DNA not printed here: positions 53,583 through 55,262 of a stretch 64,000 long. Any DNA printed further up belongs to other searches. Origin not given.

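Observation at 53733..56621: Gamma-subunit-like EB_dh heme-b domain fused to two cytochrome c domains and a ~13-helix His-bearing membrane module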

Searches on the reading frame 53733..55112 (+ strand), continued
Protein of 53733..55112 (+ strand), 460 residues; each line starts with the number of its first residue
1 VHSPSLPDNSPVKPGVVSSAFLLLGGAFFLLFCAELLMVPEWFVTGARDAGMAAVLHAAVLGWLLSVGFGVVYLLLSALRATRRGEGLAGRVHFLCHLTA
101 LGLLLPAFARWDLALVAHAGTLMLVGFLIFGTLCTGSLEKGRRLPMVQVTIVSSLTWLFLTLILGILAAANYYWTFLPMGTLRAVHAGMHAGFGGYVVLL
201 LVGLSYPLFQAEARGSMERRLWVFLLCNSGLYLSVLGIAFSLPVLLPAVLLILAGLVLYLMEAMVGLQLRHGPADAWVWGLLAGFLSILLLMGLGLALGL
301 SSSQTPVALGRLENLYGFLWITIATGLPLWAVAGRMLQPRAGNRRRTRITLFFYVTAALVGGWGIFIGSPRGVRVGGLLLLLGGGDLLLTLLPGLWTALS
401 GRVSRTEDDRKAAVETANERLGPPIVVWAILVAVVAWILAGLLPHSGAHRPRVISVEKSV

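Call 45: find_encoding_contigs(protein=P0014, flank=7000, max_places=2)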
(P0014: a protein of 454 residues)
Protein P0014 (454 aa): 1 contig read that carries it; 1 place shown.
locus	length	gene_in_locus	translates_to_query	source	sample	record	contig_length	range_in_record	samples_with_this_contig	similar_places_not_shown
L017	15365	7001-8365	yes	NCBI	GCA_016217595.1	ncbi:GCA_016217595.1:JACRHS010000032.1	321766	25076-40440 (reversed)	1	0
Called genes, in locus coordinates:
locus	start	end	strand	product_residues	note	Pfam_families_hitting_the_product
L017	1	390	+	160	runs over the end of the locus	-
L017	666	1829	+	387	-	PF05496:RuvB_N (weak), PF04851:ResIII (faint), PF13177:DNA_pol3_delta2, PF13604:AAA_30 (weak), PF00004:AAA, PF13401:AAA_22 (weak), PF22608:DNAX_ATPase_lid, PF12169:DNA_pol3_gamma3 (weak), +2 more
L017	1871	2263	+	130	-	-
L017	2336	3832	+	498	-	PF04542:Sigma70_r2, PF04545:Sigma70_r4, PF08281:Sigma70_r4_2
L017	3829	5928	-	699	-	PF10459:Peptidase_S46, PF13365:Trypsin_2 (faint)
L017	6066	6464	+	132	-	PF02311:AraC_binding, PF07883:Cupin_2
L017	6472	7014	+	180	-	PF10006:DUF2249, PF01206:TusA, PF10006:DUF2249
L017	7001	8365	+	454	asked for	-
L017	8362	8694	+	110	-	PF01883:FeS_assembly_P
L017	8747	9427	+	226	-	PF25084:LbH_EIF2B, PF00132:Hexapep, PF25087:GMPPB_C, PF14602:Hexapep_2 (faint)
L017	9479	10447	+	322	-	PF00579:tRNA-synt_1b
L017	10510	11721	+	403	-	-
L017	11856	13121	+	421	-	PF01041:DegT_DnrJ_EryC1, PF01053:Cys_Met_Meta_PP, PF00266:Aminotran_5 (weak)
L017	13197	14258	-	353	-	PF22244:GCE_fung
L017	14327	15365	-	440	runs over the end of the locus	-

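Call 46: find_encoding_contigs(protein=P0070, flank=7000, max_places=2)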
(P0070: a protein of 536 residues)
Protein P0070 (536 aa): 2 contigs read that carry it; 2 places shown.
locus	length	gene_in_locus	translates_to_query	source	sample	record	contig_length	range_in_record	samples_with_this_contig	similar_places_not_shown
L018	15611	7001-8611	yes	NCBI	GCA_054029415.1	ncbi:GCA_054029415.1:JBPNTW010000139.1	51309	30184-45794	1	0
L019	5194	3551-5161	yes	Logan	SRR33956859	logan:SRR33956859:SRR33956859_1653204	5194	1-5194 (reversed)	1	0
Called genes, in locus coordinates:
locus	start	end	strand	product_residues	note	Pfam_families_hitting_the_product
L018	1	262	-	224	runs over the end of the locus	-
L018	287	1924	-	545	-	PF01235:Na_Ala_symp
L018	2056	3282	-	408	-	-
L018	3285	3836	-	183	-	PF07638:Sigma70_ECF, PF04542:Sigma70_r2, PF08281:Sigma70_r4_2, PF04545:Sigma70_r4 (weak)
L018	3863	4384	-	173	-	-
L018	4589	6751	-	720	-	PF07676:PD40 (weak), PF05036:SPOR (weak)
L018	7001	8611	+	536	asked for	PF00115:COX1 (weak), PF01883:FeS_assembly_P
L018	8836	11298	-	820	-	PF13620:CarboxypepD_reg, PF13715:CarbopepD_reg_2, PF07715:Plug, PF00593:TonB_dep_Rec_b-barrel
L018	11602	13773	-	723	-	PF04055:Radical_SAM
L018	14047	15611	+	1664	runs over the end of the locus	PF01364:Peptidase_C25, PF13860:FlgD_ig (faint)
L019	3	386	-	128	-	?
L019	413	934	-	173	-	-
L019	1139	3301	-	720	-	PF07676:PD40 (weak), PF05036:SPOR (weak)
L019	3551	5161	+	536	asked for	PF00115:COX1 (weak), PF01883:FeS_assembly_P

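Call 66: search_protein_families(library=pfam, proteins=[L014:9307-9984:+, L014:9101-9460:+, L014:11364-11690:+, L014:11254-11634:+, L014:7550-8359:+, L014:8643-8999:+, L012:623-1195:+, L012:1907-2860:+, L013:1652-3160:+, L011:9136-9879:+], max_evalue=0.001)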
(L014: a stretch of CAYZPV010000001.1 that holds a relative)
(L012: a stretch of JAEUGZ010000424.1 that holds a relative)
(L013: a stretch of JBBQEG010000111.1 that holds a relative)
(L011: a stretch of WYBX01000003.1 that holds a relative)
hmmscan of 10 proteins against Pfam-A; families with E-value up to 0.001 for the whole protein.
L014:9307-9984:+ (225 aa): 2 families
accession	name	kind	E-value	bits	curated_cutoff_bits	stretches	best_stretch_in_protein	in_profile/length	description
PF10006.14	DUF2249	-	5.9e-39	132.2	29.5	2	65-133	2-70/70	Uncharacterized conserved protein (DUF2249)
PF01206.22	TusA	-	1.3e-05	25.4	28.6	1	159-223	2-68/70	Sulfurtransferase TusA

L014:9101-9460:+ (119 aa): 2 families
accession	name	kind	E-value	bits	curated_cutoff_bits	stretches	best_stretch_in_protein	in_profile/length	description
PF02311.25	AraC_binding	-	2.2e-06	27.9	21.1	1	55-108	19-74/135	AraC-like ligand binding domain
PF07883.17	Cupin_2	-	2e-05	24.7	27.2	1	43-99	2-58/70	Cupin domain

L014:11364-11690:+ (108 aa): 0 families

L014:11254-11634:+ (126 aa): 1 family
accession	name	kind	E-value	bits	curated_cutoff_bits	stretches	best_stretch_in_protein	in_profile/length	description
PF01883.24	FeS_assembly_P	-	1.8e-17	63.8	23.5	1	32-102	2-73/73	Iron-sulfur cluster assembly protein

L014:7550-8359:+ (269 aa): 2 families
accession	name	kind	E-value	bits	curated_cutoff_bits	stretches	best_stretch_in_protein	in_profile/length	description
PF10006.14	DUF2249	-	5.6e-12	45.8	29.5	1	199-264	1-69/70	Uncharacterized conserved protein (DUF2249)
PF01206.22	TusA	-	8.2e-11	42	28.6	1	199-263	2-68/70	Sulfurtransferase TusA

L014:8643-8999:+ (118 aa): 0 families

L012:623-1195:+ (190 aa): 2 families
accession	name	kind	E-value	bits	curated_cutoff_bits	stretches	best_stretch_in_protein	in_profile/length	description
PF10006.14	DUF2249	-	5e-41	138.8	29.5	2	25-93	2-70/70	Uncharacterized conserved protein (DUF2249)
PF01206.22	TusA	-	2.8e-07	30.7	28.6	1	122-186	1-67/70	Sulfurtransferase TusA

L012:1907-2860:+ (317 aa): 1 family
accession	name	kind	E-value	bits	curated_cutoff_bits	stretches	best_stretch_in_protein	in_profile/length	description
PF01883.24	FeS_assembly_P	-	6e-15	55.7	23.5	1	221-290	3-71/73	Iron-sulfur cluster assembly protein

L013:1652-3160:+ (502 aa): 5 families
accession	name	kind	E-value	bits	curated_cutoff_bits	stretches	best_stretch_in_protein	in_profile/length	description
PF00034.26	Cytochrom_C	-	3e-12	48.1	21.3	1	397-482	2-90/90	Cytochrome c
PF07732.21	Cu-oxidase_3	-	1.4e-11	45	21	1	80-189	6-118/119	Multicopper oxidase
PF07731.20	Cu-oxidase_2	-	1.4e-10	41.5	20.4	1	100-188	32-136/137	Multicopper oxidase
PF13442.11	Cytochrome_CBB3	-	2.8e-07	31.2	27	1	396-478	3-68/68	Cytochrome C oxidase, cbb3-type, subunit III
PF00127.26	Copper-bind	-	0.00032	21.5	21.2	0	103-186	19-99/99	Copper binding proteins, plastocyanin/azurin family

L011:9136-9879:+ (247 aa): 2 families
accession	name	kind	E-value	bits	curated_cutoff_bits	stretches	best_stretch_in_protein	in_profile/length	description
PF10006.14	DUF2249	-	7e-43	144.8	29.5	2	82-150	2-70/70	Uncharacterized conserved protein (DUF2249)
PF01206.22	TusA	-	2e-07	31.2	28.6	1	180-240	2-64/70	Sulfurtransferase TusA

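Call 70: predict_structure(alignment_id=A2)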
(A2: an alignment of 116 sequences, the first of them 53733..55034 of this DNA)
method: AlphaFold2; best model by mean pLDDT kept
length: 434 residues; sequences in the alignment: 116
mean_pLDDT: 90.7   pTM: 0.90
mean pLDDT of the five models: 90.7, 90.8, 90.5, 90.4, 90.3
residues with pLDDT >= 90: 341; 70-90: 42; 50-70: 39; < 50: 12
segments of 3 or more residues with pLDDT < 50: 424-434
pLDDT, mean of each block of 10 residues (from residue 1): 60 88 98 98 93 97 98 90 77 98 98 98 98 94 90 98 98 96 96 97 92 83 98 97 97 97 92 92 97 95 92 97 98 88 86 98 98 98 96 91 65 65 48 43
secondary structure, 60 per line:
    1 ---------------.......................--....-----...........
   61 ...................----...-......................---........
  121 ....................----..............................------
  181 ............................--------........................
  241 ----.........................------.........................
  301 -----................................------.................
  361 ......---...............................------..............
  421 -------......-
elements in order: H16-38 H41-44 H50-79 H88-109 H113-140 H145-174 H181-208 H217-240 H245-269 H276-300 H306-337 H344-366 H370-400 H407-420 H428-433

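Call 76: fold_search(model_id=the predicted structure, library=pdb)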
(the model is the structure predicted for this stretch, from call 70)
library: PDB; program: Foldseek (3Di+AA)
matches with E <= 10: 591; with E <= 0.001: 18
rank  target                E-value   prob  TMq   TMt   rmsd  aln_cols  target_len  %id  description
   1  8smr_E                1.2e-05  1.00  0.62  0.58   6.7       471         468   12  cytochrome bc1-cbb3 supercomplex from Pseudomonas aeruginosa (released 2023-10-11)
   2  3mk7_A                7.8e-05  1.00  0.61  0.58   6.4       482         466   10  The structure of CBB3 cytochrome oxidase (released 2010-08-04)
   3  3mk7_D                1.0e-04  1.00  0.62  0.59   6.5       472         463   10  The structure of CBB3 cytochrome oxidase (released 2010-08-04)
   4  3mk7_G                1.3e-04  1.00  0.63  0.59   6.4       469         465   11  The structure of CBB3 cytochrome oxidase (released 2010-08-04)
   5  3o0r_B                1.3e-04  1.00  0.52  0.51   8.1       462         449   16  Crystal structure of nitric oxide reductase from Pseudomonas aeruginosa in complex with antibody fragment (released 2010-12-29)
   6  7n9z_F                1.4e-04  1.00  0.60  0.42   6.9       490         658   12  E. coli cytochrome bo3 in MSP nanodisc (released 2021-09-01)
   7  9buh_Ak               1.5e-04  1.00  0.61  0.53   6.5       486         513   12  Cryo-EM structure of respiratory supercomplex I III IV (released 2025-05-21)
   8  8ugh_4A               2.0e-04  1.00  0.59  0.52   6.8       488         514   11  In-situ structure of typeA supercomplex with lipids in respiratory chain (composite) (released 2024-06-19)
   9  4xyd_A                2.4e-04  1.00  0.59  0.58   6.7       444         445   13  Nitric oxide reductase from Roseobacter denitrificans (RdNOR) (released 2016-05-25)
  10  8ugi_4A               2.4e-04  1.00  0.62  0.53   6.3       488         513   11  High resolution in-situ structure of typeA supercomplex in respiratory chain (I1III2IV1,composite) (released 2024-06-19)
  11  9gy6_F                2.9e-04  1.00  0.58  0.47   6.9       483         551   13  Mycobacterial cytochrome bc1:aa3 with inhibitor (released 2025-04-09)
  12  5z62_A                3.2e-04  1.00  0.61  0.53   6.6       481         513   12  Structure of human cytochrome c oxidase (released 2019-02-27)
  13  6hu9_a                4.7e-04  1.00  0.58  0.49   7.2       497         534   12  III2-IV2 mitochondrial respiratory supercomplex from S. cerevisiae (released 2018-12-26)
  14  7coh_A                5.1e-04  1.00  0.56  0.49   7.2       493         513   12  Dimeric Form of Bovine Heart Cytochrome c Oxidase in the Fully Oxidized State (released 2021-04-07)
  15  9g83_t                5.4e-04  1.00  0.57  0.54   7.2       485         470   13  Respiratory supercomplex CI1-CIII2-CIV2-(cbb3)1 from alphaproteobacterium (released 2026-02-04)
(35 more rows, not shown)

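Call 78: search_protein_families(library=ncbifam, proteins=[L005:1098-2432:+, L005:5740-7269:+, L005:5186-5776:+], max_evalue=0.001)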
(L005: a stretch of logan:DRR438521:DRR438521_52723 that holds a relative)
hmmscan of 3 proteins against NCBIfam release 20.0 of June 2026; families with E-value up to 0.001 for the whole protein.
L005:1098-2432:+ (444 aa): 17 families
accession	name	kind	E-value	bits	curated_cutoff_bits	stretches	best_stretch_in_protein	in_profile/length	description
TIGR00886.1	2A0108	subfamily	2.1e-64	217.9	311.7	1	12-380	2-368/368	NarK family nitrate/nitrite MFS transporter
NF011608.0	PRK15034.1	subfamily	5.3e-23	81.8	836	1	13-305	36-338/462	nitrate/nitrite transporter NarU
TIGR00893.1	2A0114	subfamily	1.6e-19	70.1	395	1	32-415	15-395/399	D-galactonate transporter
NF049980.1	SfMCT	equivalog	3.6e-17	62.1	320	1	13-310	4-304/378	L-lactate MFS transporter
TIGR00895.1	2A0115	subfamily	3.3e-13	49.3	418.55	1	28-159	34-167/398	aromatic acid/H+ symport family MFS transporter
TIGR00881.1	2A0104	subfamily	8.3e-13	48.1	407.75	2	18-150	2-136/379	phosphoglycerate transporter protein PgtP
TIGR00883.1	2A0106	subfamily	5.7e-11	42.1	443.45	2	145-301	140-307/400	metabolite/H+ symporter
NF008586.0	PRK11551.1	equivalog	1.1e-09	37.8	410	1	30-310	34-310/406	3-(3-hydroxy-phenyl)propionate transporter MhpT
TIGR04259.1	oxa_formateAnti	equivalog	6.9e-07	28.4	335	1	32-304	24-301/405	oxalate/formate MFS antiporter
TIGR00891.1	2A0112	subfamily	7.8e-07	28.5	552.9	1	16-191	17-183/405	sialate:H+ symport family MFS transporter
TIGR00890.1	2A0111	subfamily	1.2e-06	27.7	374.85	1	13-304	5-289/377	oxalate/formate antiport family MFS transporter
NF008314.0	PRK11102.1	equivalog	3.2e-05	23.4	303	1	36-120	35-119/396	Bcr/CflA family multidrug efflux MFS transporter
TIGR00898.1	2A0119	subfamily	4.2e-05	22.5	550.75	1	64-118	144-198/506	cation transport protein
NF047787.1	PhglyTportPgtP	equivalog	5e-05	22.3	750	0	17-159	35-179/451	phosphoglycerate transporter PgtP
TIGR00710.1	efflux_Bcr_CflA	subfamily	0.00013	21.6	200.9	1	63-411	57-378/385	Bcr/CflA family efflux MFS transporter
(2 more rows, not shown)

L005:5740-7269:+ (509 aa): 4 families
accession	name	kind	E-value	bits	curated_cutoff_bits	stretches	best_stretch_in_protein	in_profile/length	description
NF008339.0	PRK11125.1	equivalog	6.4e-182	605.5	595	1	38-497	17-482/487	ammonia-forming cytochrome c nitrite reductase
TIGR03152.1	cyto_c552_HCOOH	exception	8.9e-146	486.1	692.5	1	67-496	2-439/441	ammonia-forming nitrite reductase cytochrome c552 subunit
TIGR04257.1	nanowire_3heme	domain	0.00035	20.7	40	1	291-346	13-64/75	c(7)-type cytochrome triheme domain-containing protein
TIGR03508.1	decahem_SO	subfamily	0.00042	19.9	192.2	0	293-349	85-133/258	DmsE family decaheme c-type cytochrome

L005:5186-5776:+ (196 aa): 9 families
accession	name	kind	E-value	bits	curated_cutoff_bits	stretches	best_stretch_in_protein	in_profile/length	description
TIGR03153.1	cytochr_NrfH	equivalog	5.2e-44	149.7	134.2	1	20-162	2-138/138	cytochrome c nitrite reductase small subunit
TIGR02162.1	torC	equivalog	1.6e-07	31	478.2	1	3-86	5-90/387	pentaheme c-type cytochrome TorC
TIGR03508.1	decahem_SO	subfamily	7.5e-07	28.9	192.2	1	43-82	67-106/258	DmsE family decaheme c-type cytochrome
TIGR02161.1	napC_nirT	subfamily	3.2e-06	27.2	310.6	1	8-83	9-88/185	periplasmic nitrate (or nitrite) reductase c-type cytochrome, NapC/NirT family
NF011606.0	PRK15032.1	equivalog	1.4e-05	24.4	455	1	9-83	10-87/390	pentaheme c-type cytochrome TorC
NF047727.1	4hemeCytCCctA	equivalog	3.4e-05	23.9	180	0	47-82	58-92/109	tetraheme c-type cytochrome CctA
NF038038.1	cytoc_DsrJ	equivalog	0.00016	22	100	0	36-77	80-121/121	sulfate reduction electron transfer complex DsrMKJOP subunit DsrJ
NF008659.0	PRK11659.1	equivalog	0.00022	21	184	0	43-80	107-145/188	cytochrome c nitrite reductase pentaheme subunit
NF041028.1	decahem_GSU2203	exception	0.00094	18.5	325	0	46-159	101-209/317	GSU2203 family decaheme c-type cytochrome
